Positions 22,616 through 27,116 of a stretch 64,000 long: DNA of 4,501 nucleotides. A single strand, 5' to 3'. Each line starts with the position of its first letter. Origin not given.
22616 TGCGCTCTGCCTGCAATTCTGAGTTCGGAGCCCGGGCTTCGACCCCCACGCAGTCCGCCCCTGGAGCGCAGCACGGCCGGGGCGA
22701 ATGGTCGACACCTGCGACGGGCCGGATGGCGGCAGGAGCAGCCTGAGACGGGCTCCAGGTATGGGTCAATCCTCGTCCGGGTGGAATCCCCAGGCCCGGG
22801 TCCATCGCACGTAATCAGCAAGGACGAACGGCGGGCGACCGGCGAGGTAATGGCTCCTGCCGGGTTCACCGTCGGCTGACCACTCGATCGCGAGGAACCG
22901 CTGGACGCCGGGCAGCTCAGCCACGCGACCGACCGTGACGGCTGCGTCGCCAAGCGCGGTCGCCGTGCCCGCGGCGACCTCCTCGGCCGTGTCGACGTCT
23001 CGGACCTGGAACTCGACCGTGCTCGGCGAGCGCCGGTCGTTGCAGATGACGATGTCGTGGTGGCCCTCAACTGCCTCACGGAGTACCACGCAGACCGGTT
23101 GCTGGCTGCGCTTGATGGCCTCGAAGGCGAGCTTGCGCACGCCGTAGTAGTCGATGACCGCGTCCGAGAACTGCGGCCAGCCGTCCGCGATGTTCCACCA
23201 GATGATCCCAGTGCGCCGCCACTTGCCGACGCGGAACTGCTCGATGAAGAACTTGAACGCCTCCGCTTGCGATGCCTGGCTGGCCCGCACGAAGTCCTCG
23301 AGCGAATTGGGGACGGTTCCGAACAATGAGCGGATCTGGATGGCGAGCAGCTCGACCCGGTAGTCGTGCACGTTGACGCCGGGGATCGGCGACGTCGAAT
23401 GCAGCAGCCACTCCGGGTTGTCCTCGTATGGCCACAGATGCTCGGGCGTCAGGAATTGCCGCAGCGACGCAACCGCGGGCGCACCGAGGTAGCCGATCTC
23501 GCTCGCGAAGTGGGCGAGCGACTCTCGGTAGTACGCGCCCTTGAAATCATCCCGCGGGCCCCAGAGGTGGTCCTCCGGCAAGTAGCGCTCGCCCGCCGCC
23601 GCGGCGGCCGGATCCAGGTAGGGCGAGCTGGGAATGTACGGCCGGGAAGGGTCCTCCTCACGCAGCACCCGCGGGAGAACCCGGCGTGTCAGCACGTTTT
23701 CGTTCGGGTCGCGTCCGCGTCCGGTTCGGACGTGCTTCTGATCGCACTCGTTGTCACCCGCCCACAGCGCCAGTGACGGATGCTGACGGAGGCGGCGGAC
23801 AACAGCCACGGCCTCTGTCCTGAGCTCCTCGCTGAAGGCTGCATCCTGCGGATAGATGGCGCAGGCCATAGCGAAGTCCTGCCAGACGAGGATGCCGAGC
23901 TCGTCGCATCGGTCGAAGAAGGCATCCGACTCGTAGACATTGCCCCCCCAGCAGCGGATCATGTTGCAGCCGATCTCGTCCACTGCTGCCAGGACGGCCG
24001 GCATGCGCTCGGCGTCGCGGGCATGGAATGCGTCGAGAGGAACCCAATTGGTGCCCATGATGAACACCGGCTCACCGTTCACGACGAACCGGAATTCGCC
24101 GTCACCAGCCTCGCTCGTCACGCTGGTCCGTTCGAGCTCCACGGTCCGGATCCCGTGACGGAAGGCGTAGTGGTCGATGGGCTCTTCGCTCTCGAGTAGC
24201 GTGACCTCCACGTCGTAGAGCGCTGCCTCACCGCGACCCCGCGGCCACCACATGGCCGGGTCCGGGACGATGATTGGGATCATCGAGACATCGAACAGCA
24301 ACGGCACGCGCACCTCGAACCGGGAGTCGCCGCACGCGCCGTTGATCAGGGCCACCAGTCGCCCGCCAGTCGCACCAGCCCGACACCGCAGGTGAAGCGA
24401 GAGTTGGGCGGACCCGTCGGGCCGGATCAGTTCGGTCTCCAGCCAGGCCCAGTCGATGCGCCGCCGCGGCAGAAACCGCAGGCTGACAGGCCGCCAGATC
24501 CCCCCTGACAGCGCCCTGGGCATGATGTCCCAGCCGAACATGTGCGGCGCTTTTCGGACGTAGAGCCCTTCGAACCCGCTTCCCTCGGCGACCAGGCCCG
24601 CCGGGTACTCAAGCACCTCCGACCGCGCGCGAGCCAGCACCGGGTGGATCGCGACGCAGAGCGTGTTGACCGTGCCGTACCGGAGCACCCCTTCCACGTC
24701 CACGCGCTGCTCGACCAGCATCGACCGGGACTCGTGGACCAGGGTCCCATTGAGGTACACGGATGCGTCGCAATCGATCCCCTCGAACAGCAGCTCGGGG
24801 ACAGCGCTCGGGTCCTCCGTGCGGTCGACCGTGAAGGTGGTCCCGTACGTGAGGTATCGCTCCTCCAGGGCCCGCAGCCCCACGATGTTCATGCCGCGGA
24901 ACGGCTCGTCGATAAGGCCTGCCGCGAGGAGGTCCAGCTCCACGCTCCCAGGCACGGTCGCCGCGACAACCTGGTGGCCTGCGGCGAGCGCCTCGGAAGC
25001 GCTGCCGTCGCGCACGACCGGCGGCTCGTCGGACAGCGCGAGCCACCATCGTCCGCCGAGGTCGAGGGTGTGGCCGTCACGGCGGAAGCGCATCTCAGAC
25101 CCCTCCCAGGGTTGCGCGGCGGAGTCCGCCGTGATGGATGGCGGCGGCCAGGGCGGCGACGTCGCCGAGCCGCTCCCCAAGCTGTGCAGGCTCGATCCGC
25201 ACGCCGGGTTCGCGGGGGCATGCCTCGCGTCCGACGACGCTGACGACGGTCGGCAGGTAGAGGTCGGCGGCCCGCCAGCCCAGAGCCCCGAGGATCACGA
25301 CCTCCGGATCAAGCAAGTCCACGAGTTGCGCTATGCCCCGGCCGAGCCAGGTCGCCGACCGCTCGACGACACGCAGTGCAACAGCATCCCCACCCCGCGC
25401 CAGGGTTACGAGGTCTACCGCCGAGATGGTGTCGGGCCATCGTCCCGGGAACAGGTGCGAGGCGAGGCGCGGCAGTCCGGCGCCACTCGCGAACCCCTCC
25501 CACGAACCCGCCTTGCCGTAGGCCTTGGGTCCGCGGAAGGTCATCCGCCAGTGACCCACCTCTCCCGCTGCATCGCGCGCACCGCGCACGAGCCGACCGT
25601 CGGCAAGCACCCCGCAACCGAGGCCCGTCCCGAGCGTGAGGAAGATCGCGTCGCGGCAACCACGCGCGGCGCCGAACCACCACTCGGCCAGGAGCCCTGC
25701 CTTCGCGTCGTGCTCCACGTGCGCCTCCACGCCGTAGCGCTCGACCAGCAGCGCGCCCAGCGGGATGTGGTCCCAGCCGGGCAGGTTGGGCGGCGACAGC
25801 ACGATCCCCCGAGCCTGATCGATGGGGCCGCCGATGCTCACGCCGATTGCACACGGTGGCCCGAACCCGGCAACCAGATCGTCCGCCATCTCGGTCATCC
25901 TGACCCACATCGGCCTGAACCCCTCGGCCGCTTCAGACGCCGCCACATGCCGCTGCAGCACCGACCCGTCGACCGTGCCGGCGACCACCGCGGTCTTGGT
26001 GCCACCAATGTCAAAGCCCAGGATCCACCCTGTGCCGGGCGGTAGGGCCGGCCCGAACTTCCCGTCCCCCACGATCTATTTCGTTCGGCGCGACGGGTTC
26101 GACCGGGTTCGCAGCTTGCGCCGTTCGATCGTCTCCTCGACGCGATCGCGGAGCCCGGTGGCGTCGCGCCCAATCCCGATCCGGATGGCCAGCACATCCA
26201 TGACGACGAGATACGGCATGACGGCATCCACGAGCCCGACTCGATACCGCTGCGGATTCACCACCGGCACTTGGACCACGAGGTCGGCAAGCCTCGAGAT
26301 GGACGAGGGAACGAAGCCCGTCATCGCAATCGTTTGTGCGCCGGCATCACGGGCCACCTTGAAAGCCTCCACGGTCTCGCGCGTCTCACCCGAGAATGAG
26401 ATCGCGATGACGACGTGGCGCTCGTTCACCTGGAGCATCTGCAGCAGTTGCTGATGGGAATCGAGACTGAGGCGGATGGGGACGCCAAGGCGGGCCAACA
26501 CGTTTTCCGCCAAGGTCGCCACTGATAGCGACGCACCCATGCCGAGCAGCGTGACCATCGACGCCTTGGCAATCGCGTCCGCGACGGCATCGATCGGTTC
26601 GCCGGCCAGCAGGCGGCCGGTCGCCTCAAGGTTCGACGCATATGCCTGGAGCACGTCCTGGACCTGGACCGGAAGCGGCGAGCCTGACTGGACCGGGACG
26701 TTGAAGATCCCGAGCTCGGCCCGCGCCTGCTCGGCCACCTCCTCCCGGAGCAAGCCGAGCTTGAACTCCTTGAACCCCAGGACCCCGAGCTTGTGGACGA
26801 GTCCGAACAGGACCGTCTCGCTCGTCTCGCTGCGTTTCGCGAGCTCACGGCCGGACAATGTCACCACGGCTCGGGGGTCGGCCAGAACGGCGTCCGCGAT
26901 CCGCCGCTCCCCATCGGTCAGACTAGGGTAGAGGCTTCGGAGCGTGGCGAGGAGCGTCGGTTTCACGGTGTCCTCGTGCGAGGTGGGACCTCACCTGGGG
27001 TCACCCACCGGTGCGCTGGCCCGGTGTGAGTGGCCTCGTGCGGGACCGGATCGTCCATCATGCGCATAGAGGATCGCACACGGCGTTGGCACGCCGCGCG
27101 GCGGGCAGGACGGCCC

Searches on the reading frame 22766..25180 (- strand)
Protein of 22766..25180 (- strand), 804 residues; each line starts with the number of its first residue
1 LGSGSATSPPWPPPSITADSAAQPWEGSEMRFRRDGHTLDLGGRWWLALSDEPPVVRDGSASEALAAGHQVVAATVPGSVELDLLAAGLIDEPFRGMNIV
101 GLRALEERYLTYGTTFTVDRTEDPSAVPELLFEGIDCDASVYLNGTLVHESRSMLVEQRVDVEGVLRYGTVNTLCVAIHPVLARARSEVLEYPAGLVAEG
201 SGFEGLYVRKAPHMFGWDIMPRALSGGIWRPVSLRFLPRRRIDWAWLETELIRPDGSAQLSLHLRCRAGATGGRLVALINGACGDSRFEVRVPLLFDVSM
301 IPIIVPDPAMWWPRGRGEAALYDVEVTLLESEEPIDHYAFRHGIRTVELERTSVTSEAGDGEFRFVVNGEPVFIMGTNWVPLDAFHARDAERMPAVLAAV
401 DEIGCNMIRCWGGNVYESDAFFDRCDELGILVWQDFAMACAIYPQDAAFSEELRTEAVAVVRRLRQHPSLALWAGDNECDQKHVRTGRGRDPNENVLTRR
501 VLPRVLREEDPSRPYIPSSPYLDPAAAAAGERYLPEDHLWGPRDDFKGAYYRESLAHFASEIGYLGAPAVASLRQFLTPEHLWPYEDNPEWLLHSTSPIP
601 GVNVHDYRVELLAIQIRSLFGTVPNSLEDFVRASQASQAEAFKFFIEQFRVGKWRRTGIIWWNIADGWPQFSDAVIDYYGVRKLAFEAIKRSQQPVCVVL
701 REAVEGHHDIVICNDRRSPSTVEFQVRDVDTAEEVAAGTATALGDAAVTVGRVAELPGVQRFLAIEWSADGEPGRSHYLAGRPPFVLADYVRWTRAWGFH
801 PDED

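Call 108: search_protein_families(library=pfam, proteins=[window:22766-25180:-], max_evalue=0.00001)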
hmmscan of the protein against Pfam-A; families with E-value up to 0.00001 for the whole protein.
window:22766-25180:- (804 aa): 2 families
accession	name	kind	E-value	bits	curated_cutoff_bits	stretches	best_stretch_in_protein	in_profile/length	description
PF22666.2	Glyco_hydro_2_N2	-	1.7e-32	113.2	27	1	68-230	8-167/167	Glycosyl hydrolase 2 galactose-binding domain-like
PF00703.27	Glyco_hydro_2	-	6.5e-06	27.3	23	0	302-345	69-109/109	Glycosyl hydrolases family 2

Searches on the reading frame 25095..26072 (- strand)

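Call 108: search_protein_families(library=pfam, proteins=[window:25095-26072:-], max_evalue=0.00001)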
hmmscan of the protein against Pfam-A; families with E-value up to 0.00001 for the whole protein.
window:25095-26072:- (325 aa): 1 family
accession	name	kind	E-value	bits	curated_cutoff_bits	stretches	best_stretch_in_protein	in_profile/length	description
PF00480.26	ROK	-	9.8e-52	176.7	22.9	1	18-307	2-287/294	ROK family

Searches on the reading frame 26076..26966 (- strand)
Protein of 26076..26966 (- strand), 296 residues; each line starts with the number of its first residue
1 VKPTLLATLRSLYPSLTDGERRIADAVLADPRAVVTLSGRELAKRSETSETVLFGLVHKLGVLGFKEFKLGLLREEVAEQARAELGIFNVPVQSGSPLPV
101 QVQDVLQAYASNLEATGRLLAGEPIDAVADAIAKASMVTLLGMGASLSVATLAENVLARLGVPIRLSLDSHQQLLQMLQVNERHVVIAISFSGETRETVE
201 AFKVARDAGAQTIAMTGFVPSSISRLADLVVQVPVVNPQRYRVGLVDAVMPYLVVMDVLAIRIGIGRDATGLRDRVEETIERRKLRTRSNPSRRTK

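Call 108: search_protein_families(library=pfam, proteins=[window:26076-26966:-], max_evalue=0.00001)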
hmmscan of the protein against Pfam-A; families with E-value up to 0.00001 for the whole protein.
window:26076-26966:- (296 aa): 3 families
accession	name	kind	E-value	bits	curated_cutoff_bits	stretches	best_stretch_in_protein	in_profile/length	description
PF01380.27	SIS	-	2.2e-19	70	25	1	132-262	2-131/131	SIS domain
PF01418.23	HTH_6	-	6.5e-13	48.9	28.3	1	5-74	3-72/77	Helix-turn-helix domain, rpiR family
PF13580.11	SIS_2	-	3.6e-07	30.7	27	0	172-217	93-138/138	SIS domain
